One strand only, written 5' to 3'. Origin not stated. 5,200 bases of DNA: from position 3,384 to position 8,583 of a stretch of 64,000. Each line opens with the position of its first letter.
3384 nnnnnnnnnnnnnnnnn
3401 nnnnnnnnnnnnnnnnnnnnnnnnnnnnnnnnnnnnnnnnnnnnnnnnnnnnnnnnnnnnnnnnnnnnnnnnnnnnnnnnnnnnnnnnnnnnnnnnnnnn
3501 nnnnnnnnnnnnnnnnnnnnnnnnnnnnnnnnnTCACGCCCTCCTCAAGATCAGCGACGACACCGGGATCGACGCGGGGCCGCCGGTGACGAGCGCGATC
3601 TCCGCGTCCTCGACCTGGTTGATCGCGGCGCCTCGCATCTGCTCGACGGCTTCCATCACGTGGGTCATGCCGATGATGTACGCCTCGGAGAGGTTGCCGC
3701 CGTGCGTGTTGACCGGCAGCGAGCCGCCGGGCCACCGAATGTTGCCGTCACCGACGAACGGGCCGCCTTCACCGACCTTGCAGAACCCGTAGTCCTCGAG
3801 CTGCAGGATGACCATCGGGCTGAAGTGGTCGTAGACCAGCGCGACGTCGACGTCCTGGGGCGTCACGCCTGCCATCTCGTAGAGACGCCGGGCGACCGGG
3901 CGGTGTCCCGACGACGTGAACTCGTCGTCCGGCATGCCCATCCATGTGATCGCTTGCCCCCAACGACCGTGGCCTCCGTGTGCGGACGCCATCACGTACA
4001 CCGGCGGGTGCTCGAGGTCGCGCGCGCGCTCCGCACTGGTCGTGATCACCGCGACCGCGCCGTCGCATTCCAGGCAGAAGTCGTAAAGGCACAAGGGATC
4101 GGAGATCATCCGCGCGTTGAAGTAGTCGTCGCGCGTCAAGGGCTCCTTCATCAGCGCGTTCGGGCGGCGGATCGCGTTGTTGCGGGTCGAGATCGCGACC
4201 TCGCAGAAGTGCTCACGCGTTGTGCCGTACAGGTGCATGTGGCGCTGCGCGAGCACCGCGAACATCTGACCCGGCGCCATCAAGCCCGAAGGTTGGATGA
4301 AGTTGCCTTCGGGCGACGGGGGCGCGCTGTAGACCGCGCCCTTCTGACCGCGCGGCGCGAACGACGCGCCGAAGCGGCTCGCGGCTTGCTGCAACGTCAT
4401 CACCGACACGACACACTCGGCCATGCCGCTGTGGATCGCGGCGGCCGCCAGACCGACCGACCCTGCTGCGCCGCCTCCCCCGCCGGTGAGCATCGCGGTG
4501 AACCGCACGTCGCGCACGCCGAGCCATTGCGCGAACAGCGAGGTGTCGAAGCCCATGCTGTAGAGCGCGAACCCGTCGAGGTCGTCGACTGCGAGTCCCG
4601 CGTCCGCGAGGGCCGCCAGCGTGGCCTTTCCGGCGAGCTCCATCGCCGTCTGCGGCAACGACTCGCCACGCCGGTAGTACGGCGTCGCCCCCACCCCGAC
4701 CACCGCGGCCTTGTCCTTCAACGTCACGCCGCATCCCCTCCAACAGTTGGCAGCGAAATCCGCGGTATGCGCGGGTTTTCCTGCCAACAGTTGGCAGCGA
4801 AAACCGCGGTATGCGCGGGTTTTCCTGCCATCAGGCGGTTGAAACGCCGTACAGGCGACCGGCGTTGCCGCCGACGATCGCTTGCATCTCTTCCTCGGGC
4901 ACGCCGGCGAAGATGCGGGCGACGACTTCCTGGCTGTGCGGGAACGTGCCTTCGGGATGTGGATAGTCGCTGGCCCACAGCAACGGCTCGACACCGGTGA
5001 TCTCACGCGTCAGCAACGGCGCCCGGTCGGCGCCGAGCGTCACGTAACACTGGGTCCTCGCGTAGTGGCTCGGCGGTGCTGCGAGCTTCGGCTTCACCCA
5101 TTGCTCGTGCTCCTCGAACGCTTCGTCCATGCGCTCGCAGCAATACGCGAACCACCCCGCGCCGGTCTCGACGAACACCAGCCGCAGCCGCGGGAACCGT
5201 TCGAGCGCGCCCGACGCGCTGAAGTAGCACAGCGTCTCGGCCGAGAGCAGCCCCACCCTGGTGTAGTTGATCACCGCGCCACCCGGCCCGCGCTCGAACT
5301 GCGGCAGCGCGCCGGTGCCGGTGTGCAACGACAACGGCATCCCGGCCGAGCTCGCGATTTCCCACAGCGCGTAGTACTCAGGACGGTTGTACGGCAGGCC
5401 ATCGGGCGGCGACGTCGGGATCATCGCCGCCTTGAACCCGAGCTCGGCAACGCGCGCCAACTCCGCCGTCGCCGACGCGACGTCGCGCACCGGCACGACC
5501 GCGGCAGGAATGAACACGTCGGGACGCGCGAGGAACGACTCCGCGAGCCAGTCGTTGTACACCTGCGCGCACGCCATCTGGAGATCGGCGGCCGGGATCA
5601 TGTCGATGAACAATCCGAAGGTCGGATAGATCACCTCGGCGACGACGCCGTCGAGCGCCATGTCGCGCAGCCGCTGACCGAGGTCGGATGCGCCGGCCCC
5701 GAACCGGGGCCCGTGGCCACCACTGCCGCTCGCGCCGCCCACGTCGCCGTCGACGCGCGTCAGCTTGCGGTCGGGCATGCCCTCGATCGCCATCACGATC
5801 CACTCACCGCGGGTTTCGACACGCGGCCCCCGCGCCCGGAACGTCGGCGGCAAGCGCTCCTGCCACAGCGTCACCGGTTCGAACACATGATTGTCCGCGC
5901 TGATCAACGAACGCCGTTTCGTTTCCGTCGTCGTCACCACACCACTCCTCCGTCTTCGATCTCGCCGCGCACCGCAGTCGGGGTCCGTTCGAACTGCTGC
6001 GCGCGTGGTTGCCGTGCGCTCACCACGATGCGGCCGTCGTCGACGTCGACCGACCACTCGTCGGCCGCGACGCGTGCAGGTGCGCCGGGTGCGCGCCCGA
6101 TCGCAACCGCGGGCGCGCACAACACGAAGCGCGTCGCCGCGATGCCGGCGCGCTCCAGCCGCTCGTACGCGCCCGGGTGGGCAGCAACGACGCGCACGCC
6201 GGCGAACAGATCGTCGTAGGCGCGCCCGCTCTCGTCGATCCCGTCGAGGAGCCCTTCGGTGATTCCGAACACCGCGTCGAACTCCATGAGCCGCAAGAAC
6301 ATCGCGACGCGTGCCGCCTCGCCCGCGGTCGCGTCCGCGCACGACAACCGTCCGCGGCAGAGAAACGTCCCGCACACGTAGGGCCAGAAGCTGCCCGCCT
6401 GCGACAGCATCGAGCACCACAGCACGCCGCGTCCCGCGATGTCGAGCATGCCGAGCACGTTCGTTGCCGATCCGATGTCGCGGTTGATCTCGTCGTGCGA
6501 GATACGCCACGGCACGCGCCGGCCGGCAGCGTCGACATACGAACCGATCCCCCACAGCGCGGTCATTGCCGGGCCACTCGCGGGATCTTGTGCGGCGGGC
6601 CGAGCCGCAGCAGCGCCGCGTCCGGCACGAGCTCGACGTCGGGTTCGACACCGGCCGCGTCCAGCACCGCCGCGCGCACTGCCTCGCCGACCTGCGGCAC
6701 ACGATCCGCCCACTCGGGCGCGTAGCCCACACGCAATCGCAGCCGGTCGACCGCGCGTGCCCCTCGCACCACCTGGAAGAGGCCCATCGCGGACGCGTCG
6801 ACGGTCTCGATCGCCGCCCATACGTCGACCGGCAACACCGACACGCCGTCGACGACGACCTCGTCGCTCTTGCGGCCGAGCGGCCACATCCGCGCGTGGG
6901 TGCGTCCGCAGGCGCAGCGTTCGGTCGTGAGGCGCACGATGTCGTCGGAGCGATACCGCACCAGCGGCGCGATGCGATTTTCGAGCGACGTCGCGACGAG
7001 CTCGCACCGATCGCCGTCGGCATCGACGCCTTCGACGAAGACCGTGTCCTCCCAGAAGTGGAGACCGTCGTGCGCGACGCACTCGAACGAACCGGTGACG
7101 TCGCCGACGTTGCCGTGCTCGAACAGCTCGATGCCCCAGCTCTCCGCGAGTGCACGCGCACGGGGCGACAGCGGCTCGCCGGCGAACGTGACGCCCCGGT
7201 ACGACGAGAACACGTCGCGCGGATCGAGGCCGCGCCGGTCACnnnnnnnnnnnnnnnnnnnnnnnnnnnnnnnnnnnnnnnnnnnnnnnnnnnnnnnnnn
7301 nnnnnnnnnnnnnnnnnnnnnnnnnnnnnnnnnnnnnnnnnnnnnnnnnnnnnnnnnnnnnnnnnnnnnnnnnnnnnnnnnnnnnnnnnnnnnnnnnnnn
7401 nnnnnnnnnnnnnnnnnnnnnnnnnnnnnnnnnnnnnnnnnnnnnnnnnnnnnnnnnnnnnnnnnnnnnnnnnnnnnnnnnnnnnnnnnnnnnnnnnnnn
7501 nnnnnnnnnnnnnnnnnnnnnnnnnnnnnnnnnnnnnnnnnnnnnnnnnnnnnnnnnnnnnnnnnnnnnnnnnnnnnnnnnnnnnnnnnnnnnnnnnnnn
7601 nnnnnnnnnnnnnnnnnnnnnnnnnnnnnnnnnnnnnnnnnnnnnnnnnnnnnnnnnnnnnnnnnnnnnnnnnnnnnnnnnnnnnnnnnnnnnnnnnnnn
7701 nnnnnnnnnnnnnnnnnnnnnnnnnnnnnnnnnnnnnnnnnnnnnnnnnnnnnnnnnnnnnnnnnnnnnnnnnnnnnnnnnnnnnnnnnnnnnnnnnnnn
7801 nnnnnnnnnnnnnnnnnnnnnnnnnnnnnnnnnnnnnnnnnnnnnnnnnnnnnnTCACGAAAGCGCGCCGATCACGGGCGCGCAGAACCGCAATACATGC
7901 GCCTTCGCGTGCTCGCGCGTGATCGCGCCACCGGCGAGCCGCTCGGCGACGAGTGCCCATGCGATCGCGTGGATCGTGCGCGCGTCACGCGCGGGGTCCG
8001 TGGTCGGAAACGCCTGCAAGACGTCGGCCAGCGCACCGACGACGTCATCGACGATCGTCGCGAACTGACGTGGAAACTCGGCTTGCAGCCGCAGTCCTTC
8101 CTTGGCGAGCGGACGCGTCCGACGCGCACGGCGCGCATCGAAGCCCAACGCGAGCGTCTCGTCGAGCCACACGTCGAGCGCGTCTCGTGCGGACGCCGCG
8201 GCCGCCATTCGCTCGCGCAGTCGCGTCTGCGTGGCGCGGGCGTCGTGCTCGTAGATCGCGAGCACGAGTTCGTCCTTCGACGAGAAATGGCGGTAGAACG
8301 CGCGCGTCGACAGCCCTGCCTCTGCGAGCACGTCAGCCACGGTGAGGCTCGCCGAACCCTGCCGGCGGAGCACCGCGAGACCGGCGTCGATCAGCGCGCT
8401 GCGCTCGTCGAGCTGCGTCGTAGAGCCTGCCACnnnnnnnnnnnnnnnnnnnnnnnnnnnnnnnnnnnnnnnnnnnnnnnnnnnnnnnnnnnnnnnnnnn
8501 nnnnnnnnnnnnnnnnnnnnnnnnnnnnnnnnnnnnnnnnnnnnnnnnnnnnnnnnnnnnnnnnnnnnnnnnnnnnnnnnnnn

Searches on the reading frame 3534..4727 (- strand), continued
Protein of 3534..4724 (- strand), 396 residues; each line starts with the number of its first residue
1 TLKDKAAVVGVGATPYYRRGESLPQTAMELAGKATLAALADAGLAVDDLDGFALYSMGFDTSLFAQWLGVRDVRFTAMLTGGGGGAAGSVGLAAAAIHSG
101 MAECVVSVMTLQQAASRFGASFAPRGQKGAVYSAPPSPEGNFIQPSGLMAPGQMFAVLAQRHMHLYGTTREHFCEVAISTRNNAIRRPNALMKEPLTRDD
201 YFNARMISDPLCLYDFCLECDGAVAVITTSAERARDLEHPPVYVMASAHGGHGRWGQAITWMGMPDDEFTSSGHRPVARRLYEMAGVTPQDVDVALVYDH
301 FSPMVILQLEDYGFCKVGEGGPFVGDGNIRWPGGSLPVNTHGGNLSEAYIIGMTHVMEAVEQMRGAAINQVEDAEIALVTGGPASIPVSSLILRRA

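Call 55: list_cluster_members(proteins=[P0121, P0001, P0002, P0018, L024:9144-10004:+])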
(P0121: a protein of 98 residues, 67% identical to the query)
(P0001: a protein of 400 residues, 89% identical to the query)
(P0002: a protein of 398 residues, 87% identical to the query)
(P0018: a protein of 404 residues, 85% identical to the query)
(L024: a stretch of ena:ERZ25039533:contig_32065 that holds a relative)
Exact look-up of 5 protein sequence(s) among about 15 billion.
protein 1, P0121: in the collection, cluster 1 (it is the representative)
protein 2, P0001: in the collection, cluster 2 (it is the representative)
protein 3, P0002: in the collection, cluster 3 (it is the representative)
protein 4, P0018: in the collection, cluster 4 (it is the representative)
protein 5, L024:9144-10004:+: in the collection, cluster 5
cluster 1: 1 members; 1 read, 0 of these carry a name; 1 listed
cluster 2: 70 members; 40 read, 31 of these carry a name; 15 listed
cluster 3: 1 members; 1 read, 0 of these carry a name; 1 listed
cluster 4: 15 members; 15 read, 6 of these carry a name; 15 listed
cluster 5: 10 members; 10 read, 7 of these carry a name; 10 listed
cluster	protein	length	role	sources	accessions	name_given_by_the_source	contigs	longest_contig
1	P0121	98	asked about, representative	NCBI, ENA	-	-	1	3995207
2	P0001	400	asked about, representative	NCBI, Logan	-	-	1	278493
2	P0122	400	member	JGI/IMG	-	acetyl-CoA acetyltransferase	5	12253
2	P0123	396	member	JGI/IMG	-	acetyl-CoA acetyltransferase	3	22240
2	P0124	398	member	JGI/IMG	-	acetyl-CoA acetyltransferase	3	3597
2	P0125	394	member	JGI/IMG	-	acetyl-CoA acetyltransferase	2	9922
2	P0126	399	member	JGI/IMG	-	acetyl-CoA acetyltransferase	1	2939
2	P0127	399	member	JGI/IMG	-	acetyl-CoA acetyltransferase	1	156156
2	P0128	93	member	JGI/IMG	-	acetyl-CoA acetyltransferase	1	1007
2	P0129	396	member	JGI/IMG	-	acetyl-CoA acetyltransferase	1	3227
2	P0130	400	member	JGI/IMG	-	acetyl-CoA acetyltransferase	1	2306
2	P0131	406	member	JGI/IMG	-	acetyl-CoA acetyltransferase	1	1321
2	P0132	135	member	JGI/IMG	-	acetyl-CoA acetyltransferase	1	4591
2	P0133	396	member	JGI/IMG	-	acetyl-CoA acetyltransferase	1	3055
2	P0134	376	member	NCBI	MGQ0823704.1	MAG: thiolase C-terminal domain-containing protein [Actinomycetota bacterium]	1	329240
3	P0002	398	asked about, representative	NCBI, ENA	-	-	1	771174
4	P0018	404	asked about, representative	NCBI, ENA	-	-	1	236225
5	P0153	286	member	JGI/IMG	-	enoyl-CoA hydratase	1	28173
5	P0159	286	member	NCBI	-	-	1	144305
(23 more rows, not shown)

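Call 57: find_encoding_contigs(protein=P0159, flank=3000, max_places=3)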
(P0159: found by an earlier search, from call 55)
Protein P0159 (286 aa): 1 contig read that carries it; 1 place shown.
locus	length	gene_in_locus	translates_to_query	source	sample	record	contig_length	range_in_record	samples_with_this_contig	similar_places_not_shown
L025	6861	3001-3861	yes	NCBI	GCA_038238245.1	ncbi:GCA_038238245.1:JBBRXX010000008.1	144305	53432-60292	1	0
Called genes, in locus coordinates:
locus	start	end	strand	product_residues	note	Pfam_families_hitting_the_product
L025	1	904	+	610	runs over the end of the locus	PF02922:CBM_48 (faint), PF00128:Alpha-amylase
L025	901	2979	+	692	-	PF00128:Alpha-amylase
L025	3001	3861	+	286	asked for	PF00378:ECH_1, PF16113:ECH_2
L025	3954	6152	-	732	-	PF02922:CBM_48, PF00128:Alpha-amylase (weak), PF21331:Isoamylase_C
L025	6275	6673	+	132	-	-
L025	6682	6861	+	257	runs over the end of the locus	PF01904:DUF72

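Call 62: find_encoding_contigs(protein=P0153, flank=3000, max_places=3)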
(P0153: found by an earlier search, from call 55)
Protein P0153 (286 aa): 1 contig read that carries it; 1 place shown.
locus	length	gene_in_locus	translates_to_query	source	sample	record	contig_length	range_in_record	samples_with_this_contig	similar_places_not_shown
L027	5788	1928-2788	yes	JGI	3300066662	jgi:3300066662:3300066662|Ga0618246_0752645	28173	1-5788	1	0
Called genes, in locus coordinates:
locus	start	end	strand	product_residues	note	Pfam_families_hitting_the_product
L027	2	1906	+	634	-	?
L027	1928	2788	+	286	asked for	PF00378:ECH_1, PF16113:ECH_2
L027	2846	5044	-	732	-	PF02922:CBM_48, PF00128:Alpha-amylase (weak), PF21331:Isoamylase_C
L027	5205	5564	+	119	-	-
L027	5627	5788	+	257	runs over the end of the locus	PF01904:DUF72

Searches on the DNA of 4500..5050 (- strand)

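Call 30: search_rna_families(source=window, start=4500, end=5050, threshold=evalue, max_evalue=10)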
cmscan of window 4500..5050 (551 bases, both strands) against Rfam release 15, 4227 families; matches with E-value up to 10: 9.
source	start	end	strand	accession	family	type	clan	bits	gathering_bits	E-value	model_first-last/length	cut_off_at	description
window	4746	4832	+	RF00848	mir-61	Gene; miRNA;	-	18.8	77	0.75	1-85/85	no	mir-61 microRNA precursor family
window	4731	4847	+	RF00883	MIR820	Gene; miRNA;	-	18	196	1.7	1-191/191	no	MIR820 microRNA precursor family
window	4615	4647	-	RF01734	Fluoride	Cis-reg; riboswitch;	-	17.4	34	0.029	10-45/64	no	Fluoride riboswitch aptamer (crcB RNA motif)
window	4739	4795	-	RF04131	mir-2032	Gene; miRNA;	-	15.9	100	4.4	1-77/77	no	mir-2032 microRNA precursor family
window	4605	4628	+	RF01356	CRISPR-DR28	Gene; CRISPR;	-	15.9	35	6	1-24/24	no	CRISPR RNA direct repeat element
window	4741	4826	+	RF00512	Leu_leader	Cis-reg; leader;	-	15.5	50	1.7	1-148/148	no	Leucine operon leader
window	4742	4826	+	RF00513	Trp_leader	Cis-reg; leader;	-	15.5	41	2.6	1-100/100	no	Tryptophan operon leader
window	4760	4818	-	RF01926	mir-981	Gene; miRNA;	-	14.9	51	0.41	1-86/86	no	mir-981 microRNA precursor family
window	4696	4780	-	RF01929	bxd_1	Gene; lncRNA;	-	10.9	75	8.5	1-86/86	no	Bithoraxoid conserved region 1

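Call 78: search_dna_similar(query=window:4724-4840:-, collection=plasmids, mode=distant, max_evalue=1, max_rows=15)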
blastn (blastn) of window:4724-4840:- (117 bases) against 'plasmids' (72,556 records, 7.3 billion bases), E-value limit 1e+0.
No match.

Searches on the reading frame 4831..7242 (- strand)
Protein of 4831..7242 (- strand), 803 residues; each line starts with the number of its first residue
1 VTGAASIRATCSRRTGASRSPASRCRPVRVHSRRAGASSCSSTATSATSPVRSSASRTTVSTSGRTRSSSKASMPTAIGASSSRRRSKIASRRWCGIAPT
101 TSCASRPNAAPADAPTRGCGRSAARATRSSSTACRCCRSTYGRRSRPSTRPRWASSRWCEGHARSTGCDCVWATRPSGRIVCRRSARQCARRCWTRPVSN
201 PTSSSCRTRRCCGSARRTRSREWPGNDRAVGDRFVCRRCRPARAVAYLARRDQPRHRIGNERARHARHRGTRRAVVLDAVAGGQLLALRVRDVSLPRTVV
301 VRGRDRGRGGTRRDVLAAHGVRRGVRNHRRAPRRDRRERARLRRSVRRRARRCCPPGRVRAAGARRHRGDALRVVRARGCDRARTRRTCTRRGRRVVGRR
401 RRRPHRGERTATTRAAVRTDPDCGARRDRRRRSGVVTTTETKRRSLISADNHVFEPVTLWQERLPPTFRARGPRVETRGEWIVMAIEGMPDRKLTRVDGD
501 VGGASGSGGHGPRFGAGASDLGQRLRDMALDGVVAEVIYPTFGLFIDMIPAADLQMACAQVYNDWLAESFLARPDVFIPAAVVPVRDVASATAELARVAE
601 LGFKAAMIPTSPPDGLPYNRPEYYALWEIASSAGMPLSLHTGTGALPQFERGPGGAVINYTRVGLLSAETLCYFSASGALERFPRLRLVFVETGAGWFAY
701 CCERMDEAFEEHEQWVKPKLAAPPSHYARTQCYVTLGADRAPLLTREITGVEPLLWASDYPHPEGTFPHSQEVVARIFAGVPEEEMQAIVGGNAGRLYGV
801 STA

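Call 7: search_protein_families(library=pfam, proteins=[window:4831-7242:-], max_evalue=0.001)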
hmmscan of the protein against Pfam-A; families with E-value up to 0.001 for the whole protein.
window:4831-7242:- (803 aa): 1 family
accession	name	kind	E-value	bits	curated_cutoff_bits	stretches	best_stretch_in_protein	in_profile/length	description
PF04909.20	Amidohydro_2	-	1.8e-32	113.7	26.4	1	551-799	52-288/289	Amidohydrolase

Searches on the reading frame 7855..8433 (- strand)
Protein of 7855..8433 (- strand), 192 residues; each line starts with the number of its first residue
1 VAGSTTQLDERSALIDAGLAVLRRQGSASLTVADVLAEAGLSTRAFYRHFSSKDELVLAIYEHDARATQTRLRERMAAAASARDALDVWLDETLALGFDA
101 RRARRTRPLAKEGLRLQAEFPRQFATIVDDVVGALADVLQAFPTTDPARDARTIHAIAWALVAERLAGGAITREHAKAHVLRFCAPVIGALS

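Call 7: search_protein_families(library=pfam, proteins=[window:7855-8433:-], max_evalue=0.001)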
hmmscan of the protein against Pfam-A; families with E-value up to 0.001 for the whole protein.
window:7855-8433:- (192 aa): 1 family
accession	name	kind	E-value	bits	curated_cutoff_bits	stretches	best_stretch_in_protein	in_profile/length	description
PF00440.29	TetR_N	-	1.5e-13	50.7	24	1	14-60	1-47/47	Bacterial regulatory proteins, tetR family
